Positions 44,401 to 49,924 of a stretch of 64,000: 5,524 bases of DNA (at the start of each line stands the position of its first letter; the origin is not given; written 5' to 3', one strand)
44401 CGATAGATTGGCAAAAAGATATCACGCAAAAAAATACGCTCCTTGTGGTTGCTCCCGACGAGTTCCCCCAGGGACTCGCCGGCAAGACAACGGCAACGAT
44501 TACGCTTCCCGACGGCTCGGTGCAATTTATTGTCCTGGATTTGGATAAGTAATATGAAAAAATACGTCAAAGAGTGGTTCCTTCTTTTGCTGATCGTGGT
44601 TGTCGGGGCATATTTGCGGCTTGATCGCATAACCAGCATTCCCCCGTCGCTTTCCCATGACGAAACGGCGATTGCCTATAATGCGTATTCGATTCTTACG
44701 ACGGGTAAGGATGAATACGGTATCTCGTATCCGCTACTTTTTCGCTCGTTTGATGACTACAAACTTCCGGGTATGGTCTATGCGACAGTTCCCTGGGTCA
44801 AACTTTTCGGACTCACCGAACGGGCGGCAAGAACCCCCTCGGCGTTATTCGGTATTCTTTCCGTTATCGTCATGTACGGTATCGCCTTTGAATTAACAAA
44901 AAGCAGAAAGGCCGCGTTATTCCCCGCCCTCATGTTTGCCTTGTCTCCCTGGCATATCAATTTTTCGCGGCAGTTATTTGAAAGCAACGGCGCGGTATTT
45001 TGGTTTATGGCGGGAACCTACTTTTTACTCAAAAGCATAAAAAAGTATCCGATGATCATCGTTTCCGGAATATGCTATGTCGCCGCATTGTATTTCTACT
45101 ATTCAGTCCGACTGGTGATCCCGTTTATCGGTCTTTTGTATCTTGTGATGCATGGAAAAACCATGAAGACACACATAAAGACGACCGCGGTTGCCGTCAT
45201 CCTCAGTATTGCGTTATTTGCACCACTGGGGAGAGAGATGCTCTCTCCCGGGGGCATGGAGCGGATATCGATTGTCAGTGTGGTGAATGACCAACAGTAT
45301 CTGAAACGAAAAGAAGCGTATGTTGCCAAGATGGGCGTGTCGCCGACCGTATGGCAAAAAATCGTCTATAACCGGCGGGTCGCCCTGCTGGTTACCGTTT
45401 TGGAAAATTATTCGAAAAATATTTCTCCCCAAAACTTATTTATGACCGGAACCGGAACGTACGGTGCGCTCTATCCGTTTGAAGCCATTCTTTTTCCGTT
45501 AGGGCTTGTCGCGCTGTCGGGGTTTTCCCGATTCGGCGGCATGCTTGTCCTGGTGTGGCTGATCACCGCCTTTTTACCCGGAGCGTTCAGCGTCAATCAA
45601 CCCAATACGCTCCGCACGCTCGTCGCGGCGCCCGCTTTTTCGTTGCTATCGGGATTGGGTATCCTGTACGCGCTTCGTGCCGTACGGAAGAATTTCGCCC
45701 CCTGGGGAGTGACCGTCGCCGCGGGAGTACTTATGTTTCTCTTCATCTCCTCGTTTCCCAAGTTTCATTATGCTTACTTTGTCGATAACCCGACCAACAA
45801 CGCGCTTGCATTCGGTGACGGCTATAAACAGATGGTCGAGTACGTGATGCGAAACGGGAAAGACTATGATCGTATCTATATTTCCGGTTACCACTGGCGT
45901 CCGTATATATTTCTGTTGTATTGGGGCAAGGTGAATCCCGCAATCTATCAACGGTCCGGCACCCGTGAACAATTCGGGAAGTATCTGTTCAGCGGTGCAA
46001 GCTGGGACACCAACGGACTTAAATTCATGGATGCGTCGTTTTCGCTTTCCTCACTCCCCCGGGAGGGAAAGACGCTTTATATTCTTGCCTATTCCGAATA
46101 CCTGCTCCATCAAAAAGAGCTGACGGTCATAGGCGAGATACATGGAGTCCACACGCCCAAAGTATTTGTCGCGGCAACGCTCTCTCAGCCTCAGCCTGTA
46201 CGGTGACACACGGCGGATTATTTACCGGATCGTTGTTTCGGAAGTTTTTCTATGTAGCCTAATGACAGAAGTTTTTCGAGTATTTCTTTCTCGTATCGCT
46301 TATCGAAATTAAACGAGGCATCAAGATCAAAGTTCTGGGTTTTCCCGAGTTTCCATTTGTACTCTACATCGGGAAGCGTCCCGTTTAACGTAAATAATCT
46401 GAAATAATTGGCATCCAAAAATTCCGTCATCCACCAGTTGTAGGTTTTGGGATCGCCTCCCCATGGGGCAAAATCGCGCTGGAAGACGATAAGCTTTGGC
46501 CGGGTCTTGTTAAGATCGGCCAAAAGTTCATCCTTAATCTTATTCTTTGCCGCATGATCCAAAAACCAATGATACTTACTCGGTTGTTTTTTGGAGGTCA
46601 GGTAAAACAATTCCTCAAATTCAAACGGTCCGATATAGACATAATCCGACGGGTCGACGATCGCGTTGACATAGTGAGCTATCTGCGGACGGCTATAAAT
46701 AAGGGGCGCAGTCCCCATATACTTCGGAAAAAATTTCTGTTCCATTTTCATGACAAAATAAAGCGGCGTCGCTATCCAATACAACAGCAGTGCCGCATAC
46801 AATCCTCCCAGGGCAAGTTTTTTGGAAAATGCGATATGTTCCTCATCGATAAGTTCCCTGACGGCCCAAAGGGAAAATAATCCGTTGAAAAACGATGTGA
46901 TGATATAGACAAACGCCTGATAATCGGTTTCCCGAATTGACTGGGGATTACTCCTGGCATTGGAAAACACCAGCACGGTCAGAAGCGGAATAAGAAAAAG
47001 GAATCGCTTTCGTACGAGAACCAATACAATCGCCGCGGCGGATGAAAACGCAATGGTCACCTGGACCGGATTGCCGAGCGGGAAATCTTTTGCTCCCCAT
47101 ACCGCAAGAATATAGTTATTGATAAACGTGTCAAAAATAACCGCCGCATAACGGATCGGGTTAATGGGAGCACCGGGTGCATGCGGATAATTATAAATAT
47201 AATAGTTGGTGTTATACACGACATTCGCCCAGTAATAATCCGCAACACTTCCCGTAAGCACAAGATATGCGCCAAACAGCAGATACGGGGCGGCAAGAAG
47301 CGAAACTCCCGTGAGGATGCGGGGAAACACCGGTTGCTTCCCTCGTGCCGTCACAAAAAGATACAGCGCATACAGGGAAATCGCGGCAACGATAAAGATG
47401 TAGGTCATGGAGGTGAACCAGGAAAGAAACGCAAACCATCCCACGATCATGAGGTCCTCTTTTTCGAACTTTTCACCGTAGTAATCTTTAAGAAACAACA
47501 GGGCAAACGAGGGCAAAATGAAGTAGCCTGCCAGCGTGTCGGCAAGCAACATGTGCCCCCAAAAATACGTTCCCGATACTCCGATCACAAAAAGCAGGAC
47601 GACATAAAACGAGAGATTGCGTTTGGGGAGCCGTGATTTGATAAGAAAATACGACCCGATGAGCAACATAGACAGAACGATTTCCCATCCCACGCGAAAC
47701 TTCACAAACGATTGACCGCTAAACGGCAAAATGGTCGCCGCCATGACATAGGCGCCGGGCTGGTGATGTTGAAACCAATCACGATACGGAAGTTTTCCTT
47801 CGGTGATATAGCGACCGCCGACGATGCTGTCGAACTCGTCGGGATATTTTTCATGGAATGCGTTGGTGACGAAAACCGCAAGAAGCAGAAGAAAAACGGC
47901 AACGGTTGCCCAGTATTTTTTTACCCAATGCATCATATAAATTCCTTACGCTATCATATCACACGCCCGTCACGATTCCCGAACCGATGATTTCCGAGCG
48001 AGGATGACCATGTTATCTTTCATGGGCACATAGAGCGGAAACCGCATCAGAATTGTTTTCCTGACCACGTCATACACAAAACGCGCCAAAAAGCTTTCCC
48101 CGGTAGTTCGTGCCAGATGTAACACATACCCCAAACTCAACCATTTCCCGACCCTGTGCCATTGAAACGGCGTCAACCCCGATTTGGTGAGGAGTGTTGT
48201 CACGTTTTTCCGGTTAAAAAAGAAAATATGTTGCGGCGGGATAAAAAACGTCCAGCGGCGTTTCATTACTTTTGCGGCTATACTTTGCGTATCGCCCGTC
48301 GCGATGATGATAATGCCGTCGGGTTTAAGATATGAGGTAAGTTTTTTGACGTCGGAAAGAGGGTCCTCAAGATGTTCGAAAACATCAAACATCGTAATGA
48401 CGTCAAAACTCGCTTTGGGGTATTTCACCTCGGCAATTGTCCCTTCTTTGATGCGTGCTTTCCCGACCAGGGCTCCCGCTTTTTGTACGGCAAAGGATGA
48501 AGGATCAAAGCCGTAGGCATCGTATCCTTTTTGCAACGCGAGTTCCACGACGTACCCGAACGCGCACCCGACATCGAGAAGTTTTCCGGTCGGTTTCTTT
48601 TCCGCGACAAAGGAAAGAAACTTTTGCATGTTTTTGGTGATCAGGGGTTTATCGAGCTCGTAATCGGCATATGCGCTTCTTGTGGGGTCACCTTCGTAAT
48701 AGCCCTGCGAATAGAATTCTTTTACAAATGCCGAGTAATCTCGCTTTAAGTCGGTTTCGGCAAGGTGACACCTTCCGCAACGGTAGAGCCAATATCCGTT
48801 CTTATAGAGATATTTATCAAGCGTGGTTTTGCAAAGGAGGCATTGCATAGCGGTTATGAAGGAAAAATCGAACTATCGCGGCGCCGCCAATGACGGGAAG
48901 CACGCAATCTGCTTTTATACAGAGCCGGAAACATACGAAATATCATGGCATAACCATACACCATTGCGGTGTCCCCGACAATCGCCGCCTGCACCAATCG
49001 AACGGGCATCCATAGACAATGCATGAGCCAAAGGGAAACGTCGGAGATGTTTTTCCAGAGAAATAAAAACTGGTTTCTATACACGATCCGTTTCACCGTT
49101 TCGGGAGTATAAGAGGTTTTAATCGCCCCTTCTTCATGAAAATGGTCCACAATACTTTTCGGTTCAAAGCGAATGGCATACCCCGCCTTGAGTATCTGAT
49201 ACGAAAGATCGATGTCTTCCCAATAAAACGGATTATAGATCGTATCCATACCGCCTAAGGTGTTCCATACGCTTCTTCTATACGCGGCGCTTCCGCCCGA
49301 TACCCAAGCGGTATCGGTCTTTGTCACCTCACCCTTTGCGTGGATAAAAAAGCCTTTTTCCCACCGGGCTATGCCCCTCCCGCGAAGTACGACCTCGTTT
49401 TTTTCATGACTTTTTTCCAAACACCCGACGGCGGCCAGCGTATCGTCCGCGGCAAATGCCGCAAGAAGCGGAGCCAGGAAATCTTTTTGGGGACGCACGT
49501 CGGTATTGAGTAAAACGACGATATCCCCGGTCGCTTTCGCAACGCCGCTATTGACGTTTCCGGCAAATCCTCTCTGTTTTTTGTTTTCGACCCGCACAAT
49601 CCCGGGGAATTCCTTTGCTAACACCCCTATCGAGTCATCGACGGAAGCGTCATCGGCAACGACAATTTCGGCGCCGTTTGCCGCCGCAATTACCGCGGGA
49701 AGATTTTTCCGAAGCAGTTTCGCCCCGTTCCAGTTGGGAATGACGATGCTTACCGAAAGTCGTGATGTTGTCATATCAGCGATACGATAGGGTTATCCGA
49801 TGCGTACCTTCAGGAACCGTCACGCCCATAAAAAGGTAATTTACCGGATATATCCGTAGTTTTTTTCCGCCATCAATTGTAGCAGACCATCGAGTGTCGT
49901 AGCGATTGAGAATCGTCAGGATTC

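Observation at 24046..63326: Five-member paralog family with conserved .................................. motifs sharing a C-terminal module with YfhO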

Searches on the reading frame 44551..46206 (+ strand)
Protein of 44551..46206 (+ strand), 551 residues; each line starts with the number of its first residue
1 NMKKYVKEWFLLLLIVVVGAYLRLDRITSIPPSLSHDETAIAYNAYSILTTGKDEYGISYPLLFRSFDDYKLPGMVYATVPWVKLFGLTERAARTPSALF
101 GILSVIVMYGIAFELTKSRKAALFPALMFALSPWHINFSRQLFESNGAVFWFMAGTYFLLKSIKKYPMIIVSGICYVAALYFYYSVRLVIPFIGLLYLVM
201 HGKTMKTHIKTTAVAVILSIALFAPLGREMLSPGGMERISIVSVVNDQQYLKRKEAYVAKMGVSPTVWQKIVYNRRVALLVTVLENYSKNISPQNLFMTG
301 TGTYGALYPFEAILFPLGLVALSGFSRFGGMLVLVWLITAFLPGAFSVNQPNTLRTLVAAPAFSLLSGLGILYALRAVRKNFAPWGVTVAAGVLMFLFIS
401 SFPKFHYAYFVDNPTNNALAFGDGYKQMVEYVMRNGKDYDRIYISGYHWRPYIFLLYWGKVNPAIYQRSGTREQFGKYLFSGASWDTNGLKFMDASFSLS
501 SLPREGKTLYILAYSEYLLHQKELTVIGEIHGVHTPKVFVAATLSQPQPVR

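Call 6: search_protein_families(library=pfam, proteins=[window:44551-46206:+], max_evalue=0.01)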
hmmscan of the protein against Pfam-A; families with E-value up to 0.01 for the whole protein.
window:44551-46206:+ (551 aa): 2 families
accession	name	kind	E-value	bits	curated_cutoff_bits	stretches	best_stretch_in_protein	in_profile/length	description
PF13231.12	PMT_2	-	5.6e-10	40.1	26.1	1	78-221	9-154/160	Dolichyl-phosphate-mannose-protein mannosyltransferase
PF02366.24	PMT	-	4.2e-06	26.9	22.7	1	88-183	80-182/245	Dolichyl-phosphate-mannose-protein mannosyltransferase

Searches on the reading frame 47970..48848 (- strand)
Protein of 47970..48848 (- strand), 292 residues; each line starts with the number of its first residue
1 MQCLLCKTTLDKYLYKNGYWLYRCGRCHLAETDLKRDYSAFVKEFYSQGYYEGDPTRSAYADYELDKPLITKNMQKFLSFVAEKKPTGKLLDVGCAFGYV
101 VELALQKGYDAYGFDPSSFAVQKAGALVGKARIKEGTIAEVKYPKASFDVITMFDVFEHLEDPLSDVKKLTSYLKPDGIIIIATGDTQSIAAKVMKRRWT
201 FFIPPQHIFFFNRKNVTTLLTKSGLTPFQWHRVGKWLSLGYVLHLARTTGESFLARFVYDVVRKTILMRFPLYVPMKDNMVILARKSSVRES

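Call 69: search_protein_families(library=pfam, proteins=[window:47970-48848:-], max_evalue=0.001)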
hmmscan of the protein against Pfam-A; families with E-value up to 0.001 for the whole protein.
window:47970-48848:- (292 aa): 7 families
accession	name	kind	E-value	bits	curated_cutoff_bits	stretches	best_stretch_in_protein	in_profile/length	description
PF13489.12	Methyltransf_23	-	2e-27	96.4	27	1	74-226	9-160/164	Methyltransferase domain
PF08241.18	Methyltransf_11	-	2.1e-15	57.5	21.2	1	91-182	1-95/95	Methyltransferase domain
PF08242.18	Methyltransf_12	-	1.9e-12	48.2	30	1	91-180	1-98/98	Methyltransferase domain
PF13847.12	Methyltransf_31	-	1.6e-11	44.5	27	1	87-194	4-122/145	Methyltransferase domain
PF13649.12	Methyltransf_25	-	4.3e-11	43.8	27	1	91-178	2-97/97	Methyltransferase domain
PF07757.19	AdoMet_MTase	-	3.9e-05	24.3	27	1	33-115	13-90/115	Predicted AdoMet-dependent methyltransferase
PF08003.17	Methyltransf_9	-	0.00016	21.2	23.8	1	89-185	118-220/315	Protein of unknown function (DUF1698)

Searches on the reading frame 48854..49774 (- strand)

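Call 26: search_protein_families(library=ncbifam, proteins=[window:48854-49774:-], max_evalue=0.001)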
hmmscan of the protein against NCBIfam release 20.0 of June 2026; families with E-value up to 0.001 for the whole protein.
window:48854-49774:- (306 aa): 15 families
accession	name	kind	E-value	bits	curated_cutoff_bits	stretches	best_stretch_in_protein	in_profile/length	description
NF041875.1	EPS_EpsD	equivalog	1.2e-20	74.2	370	1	8-215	1-210/325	exopolysaccharide biosynthesis glycosyltransferase EpsD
TIGR03965.1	mycofact_glyco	equivalog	2e-19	69.8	280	1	5-213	73-282/467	mycofactocin biosynthesis glycosyltransferase MftF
TIGR04283.1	glyco_like_mftF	equivalog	6.2e-14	52.1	182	1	8-223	1-200/221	TIGR04283 family arsenosugar biosynthesis glycosyltransferase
TIGR03937.1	PgaC_IcaA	equivalog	6.9e-14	51.6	422.3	1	7-209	46-248/407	poly-beta-1,6-N-acetyl-D-glucosamine synthase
NF038299.1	EPS_HpsN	equivalog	1.1e-08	34.4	425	1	7-248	2-259/317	hormogonium polysaccharide biosynthesis glycosyltransferase HpsN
NF007482.0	PRK10073.1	equivalog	1.5e-08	34.1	423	1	2-118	2-120/334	glycosyltransferase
NF050050.1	ProtGlycPglI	equivalog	6.1e-07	29.1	500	1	8-135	4-136/306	GalNAc(5)-diNAcBac-PP-undecaprenol beta-1,3-glucosyltransferase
NF007986.1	PRK10714.1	equivalog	9.5e-06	24.8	529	1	7-120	7-126/316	undecaprenyl-phosphate 4-deoxy-4-formamido-L-arabinose transferase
NF041394.1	GtaseAglG_Halo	equivalog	9.6e-06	25.1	440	1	56-177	56-175/304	glucosyl-dolichyl phosphate glucuronosyltransferase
TIGR03030.1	CelA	equivalog_domain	9.6e-06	23.9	699.1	1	67-116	213-262/714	UDP-forming cellulose synthase catalytic subunit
NF038302.1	EPS_HpsE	equivalog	3e-05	23.1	300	1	7-115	2-119/307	hormogonium polysaccharide biosynthesis glycosyltransferase HpsE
TIGR03111.1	glyc2_xrt_Gpos1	hypoth_equivalog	3.1e-05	22.9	363.95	1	7-194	50-248/439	TIGR03111 family XrtG-associated glycosyltransferase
NF050819.1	PolSacchBiosHfsG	equivalog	7.1e-05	22.1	500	1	6-194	12-201/302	polysaccharide biosynthesis protein HfsG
NF047683.1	TeichurnBiosyTuaG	equivalog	0.00012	21.8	400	1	1-102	1-106/252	teichuronic acid biosynthesis protein TuaG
TIGR03472.1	HpnI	equivalog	0.00094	18.1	310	0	73-215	117-256/373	bacteriohopanetetrol glucosamine biosynthesis glycosyltransferase HpnI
